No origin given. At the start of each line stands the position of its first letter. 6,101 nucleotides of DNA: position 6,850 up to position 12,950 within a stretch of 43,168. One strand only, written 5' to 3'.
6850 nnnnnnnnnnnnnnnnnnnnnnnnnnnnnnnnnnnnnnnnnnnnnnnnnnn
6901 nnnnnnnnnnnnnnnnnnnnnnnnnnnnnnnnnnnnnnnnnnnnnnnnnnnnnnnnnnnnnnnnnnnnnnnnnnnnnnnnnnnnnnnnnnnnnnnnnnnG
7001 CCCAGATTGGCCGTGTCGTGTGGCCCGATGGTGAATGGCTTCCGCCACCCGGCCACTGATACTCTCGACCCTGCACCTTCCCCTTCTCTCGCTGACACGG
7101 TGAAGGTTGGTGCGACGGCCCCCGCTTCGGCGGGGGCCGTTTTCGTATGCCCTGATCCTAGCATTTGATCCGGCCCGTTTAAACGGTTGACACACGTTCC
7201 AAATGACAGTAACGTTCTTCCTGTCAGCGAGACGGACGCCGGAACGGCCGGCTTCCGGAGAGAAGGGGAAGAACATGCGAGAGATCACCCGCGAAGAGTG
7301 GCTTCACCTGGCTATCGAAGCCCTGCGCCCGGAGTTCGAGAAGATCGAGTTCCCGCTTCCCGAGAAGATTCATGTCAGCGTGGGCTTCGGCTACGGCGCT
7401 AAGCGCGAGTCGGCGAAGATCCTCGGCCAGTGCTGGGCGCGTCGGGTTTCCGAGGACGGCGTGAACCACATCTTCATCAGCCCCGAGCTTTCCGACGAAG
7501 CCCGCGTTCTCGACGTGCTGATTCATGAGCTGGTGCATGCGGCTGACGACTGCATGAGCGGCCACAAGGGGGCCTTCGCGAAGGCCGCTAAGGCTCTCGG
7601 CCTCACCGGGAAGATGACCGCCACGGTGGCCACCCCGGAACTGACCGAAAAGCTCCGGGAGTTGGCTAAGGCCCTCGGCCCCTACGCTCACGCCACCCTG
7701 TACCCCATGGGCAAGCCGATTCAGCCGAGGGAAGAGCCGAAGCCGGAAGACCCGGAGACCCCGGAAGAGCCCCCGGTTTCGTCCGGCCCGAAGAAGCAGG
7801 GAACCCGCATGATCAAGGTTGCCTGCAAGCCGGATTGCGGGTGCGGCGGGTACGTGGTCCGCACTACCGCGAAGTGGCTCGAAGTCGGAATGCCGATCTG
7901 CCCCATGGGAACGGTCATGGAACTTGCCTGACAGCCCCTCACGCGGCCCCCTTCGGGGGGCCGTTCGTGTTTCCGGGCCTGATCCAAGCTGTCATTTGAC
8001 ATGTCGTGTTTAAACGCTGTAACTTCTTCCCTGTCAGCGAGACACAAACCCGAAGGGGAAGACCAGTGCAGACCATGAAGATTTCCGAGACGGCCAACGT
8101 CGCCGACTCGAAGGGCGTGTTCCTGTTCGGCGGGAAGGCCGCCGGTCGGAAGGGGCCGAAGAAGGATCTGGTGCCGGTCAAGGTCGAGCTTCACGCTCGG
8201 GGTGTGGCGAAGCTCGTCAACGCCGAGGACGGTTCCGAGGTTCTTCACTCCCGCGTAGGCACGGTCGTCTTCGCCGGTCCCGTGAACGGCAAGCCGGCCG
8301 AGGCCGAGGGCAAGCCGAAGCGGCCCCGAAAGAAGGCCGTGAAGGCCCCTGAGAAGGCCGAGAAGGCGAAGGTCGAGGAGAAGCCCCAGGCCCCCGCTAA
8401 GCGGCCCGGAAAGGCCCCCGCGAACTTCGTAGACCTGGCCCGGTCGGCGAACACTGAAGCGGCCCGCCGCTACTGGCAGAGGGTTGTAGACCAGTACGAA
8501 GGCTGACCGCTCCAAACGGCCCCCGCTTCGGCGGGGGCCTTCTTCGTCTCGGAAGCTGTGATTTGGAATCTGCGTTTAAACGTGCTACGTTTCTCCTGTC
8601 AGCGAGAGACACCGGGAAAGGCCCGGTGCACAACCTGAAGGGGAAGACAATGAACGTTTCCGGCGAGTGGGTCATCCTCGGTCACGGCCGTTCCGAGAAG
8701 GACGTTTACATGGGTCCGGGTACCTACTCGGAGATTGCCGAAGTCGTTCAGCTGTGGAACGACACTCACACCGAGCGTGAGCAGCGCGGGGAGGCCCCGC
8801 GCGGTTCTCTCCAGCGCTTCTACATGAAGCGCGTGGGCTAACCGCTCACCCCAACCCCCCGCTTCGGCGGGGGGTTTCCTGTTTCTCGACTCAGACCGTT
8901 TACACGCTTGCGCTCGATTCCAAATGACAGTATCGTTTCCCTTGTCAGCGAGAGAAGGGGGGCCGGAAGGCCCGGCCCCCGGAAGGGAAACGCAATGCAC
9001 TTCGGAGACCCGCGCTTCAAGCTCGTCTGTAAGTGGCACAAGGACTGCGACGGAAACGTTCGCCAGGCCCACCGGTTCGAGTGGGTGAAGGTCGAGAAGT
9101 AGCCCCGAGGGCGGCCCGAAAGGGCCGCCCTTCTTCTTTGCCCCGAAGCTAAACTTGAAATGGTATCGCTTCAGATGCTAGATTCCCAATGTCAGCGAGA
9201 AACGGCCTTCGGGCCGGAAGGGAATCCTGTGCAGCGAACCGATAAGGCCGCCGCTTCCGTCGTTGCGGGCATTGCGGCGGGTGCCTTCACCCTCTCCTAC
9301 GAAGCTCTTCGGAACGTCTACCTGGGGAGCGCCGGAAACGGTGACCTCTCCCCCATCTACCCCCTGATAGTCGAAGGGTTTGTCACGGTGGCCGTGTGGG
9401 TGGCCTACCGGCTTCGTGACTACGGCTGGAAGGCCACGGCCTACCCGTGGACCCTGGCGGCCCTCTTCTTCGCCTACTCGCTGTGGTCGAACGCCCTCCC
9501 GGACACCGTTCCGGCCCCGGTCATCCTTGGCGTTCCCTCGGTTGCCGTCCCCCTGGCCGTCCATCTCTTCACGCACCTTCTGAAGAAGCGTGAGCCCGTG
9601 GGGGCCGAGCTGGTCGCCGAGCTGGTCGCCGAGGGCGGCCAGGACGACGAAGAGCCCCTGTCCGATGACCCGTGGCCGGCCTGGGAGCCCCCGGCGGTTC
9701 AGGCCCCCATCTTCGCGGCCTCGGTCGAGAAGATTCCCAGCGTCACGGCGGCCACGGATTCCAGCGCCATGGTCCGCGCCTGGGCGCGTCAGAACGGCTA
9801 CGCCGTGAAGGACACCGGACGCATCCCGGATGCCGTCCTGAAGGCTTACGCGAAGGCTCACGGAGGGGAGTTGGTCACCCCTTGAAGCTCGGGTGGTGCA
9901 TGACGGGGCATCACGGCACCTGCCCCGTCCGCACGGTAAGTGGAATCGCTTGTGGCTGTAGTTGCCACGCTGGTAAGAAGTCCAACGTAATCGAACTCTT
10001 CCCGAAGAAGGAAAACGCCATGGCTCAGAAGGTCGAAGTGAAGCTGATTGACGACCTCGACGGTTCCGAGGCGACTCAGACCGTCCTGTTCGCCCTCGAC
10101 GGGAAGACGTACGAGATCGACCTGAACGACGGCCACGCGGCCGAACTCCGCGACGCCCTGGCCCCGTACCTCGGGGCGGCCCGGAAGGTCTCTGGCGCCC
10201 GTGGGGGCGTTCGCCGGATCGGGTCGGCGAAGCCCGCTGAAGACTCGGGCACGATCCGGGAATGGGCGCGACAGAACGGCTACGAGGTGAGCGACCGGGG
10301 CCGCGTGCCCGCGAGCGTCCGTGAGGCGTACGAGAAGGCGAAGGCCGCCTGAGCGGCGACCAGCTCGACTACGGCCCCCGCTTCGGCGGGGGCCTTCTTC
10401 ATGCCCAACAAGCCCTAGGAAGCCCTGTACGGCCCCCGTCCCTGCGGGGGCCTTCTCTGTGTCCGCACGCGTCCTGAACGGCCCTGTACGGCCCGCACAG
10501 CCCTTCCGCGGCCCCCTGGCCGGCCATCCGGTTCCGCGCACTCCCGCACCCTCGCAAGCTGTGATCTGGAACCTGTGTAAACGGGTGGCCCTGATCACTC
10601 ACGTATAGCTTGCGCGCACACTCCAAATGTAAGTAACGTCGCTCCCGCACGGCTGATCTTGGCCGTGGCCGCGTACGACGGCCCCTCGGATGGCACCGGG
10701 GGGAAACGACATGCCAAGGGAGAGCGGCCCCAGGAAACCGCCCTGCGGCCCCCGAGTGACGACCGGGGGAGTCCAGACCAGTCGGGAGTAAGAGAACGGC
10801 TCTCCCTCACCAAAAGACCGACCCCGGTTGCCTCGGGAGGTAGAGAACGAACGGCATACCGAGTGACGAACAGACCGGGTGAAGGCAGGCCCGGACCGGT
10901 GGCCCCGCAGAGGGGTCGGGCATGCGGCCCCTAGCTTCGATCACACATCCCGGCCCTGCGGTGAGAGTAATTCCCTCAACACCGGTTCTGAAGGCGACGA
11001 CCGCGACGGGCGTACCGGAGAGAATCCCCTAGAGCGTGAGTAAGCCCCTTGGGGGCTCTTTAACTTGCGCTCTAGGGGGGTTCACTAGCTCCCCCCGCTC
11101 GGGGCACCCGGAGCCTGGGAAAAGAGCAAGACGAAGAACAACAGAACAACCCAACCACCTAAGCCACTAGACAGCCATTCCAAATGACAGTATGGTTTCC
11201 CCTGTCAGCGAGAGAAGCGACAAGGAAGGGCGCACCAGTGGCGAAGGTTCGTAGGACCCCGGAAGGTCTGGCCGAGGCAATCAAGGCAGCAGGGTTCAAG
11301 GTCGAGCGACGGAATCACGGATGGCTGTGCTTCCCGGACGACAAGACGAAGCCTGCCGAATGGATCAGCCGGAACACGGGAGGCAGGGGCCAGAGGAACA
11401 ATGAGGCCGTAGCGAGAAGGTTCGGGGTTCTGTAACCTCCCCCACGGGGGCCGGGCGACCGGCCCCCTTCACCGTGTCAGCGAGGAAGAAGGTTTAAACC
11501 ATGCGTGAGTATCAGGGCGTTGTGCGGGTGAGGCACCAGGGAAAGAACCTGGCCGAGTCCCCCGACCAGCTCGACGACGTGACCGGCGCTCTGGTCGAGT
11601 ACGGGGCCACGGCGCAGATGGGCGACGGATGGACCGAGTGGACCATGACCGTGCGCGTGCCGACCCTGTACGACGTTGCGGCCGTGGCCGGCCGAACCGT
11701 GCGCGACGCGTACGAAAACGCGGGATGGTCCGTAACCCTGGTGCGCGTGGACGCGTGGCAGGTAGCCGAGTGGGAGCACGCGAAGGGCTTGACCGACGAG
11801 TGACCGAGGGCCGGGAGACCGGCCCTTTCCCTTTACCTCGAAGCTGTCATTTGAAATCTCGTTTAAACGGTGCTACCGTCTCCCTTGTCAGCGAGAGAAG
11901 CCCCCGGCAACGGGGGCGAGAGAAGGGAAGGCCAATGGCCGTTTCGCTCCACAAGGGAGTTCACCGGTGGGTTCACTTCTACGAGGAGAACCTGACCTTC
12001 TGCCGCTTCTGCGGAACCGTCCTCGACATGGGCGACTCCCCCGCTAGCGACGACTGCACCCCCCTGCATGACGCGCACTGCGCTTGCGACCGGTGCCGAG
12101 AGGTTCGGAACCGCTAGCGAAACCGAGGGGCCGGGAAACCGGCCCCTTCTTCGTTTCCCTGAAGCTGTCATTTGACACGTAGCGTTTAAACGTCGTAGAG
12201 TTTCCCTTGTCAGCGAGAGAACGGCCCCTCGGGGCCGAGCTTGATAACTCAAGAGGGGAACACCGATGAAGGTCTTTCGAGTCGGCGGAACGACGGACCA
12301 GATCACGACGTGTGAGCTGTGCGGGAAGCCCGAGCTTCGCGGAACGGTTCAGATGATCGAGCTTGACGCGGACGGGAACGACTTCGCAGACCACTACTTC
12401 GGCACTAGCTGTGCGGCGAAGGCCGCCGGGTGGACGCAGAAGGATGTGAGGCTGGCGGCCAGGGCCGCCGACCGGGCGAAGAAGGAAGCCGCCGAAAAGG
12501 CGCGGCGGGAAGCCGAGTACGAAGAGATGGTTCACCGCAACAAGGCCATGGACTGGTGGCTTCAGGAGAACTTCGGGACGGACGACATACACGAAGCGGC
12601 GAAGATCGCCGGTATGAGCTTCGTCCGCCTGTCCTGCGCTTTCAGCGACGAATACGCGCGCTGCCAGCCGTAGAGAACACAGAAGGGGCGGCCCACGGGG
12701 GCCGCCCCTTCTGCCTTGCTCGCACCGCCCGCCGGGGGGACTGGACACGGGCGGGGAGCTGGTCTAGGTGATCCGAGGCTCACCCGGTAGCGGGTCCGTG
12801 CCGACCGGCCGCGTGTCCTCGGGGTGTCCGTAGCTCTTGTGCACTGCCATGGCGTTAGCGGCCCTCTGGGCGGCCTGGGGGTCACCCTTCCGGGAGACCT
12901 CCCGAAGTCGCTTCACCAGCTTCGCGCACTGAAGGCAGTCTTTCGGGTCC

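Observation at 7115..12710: Array of about ten near-identical monocistronic early-gene cassettes sharing a conserved 5' leader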

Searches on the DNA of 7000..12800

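Call 65: search_rna_families(source=window, start=7000, end=12800, threshold=evalue, max_evalue=1)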
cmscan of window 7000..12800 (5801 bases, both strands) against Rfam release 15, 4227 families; matches with E-value up to 1: 4.
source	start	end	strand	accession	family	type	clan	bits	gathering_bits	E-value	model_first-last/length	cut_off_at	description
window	12079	12153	+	RF02231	sX12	Gene; sRNA;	-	25.9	106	0.19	1-78/78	no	Xanthomonas sRNA sX12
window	8770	8877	+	RF02144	rsmX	Gene;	CL00106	23.4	56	0.3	1-114/114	no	rsmX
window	8781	8812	+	RF01340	CRISPR-DR29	Gene; CRISPR;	-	22.4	39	0.29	1-37/37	no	CRISPR RNA direct repeat element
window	11022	11085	+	RF03919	mir-1540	Gene; miRNA;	-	21.6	90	0.63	1-59/59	no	mir-1540 microRNA precursor family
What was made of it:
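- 7073..7145 (+): Candidate 72-nt anti-leader small RNA: a stem-loop (7073-7113) with its loop complementary to the leader, then a terminator hairpin (7117-7138) and a U tail. No Rfam family matches (call 65).
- On Rfam families (including C4 antisense RNA): Nothing near threshold was found at 7000-12800 (call 65).
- No Rfam match (call 65).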

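Call 76: search_rna_families(source=window, start=10600, end=11200, threshold=evalue, max_evalue=10)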
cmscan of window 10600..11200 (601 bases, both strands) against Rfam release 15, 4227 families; matches with E-value up to 10: 5.
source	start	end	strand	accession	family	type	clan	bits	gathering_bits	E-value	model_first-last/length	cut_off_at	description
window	11022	11085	+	RF03919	mir-1540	Gene; miRNA;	-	21.6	90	0.065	1-59/59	no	mir-1540 microRNA precursor family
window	10996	11109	-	RF03433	mir-2576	Gene; miRNA;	-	21.2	83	1.1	1-120/120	no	mir-2576 microRNA precursor family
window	11019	11087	+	RF03175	MIR3454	Gene; miRNA;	-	19.2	142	0.32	1-147/147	no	MIR3454 microRNA precursor family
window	10750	10837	-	RF03247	mir-1324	Gene; miRNA;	-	17.9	70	1.2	1-91/91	no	mir-1324 microRNA precursor family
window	11067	11096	-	RF01785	blv_FSE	Cis-reg; frameshift_element;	-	14.7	34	6.7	1-27/27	no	ribosomal frameshift site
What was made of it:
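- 10559..11140 (+): Promoter module without a leader, driving a roughly 490-nt structured non-coding RNA (about 10647-11140). It lies inside the array but does not carry the tag. No Rfam match at E up to 10 (calls 65, 76).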
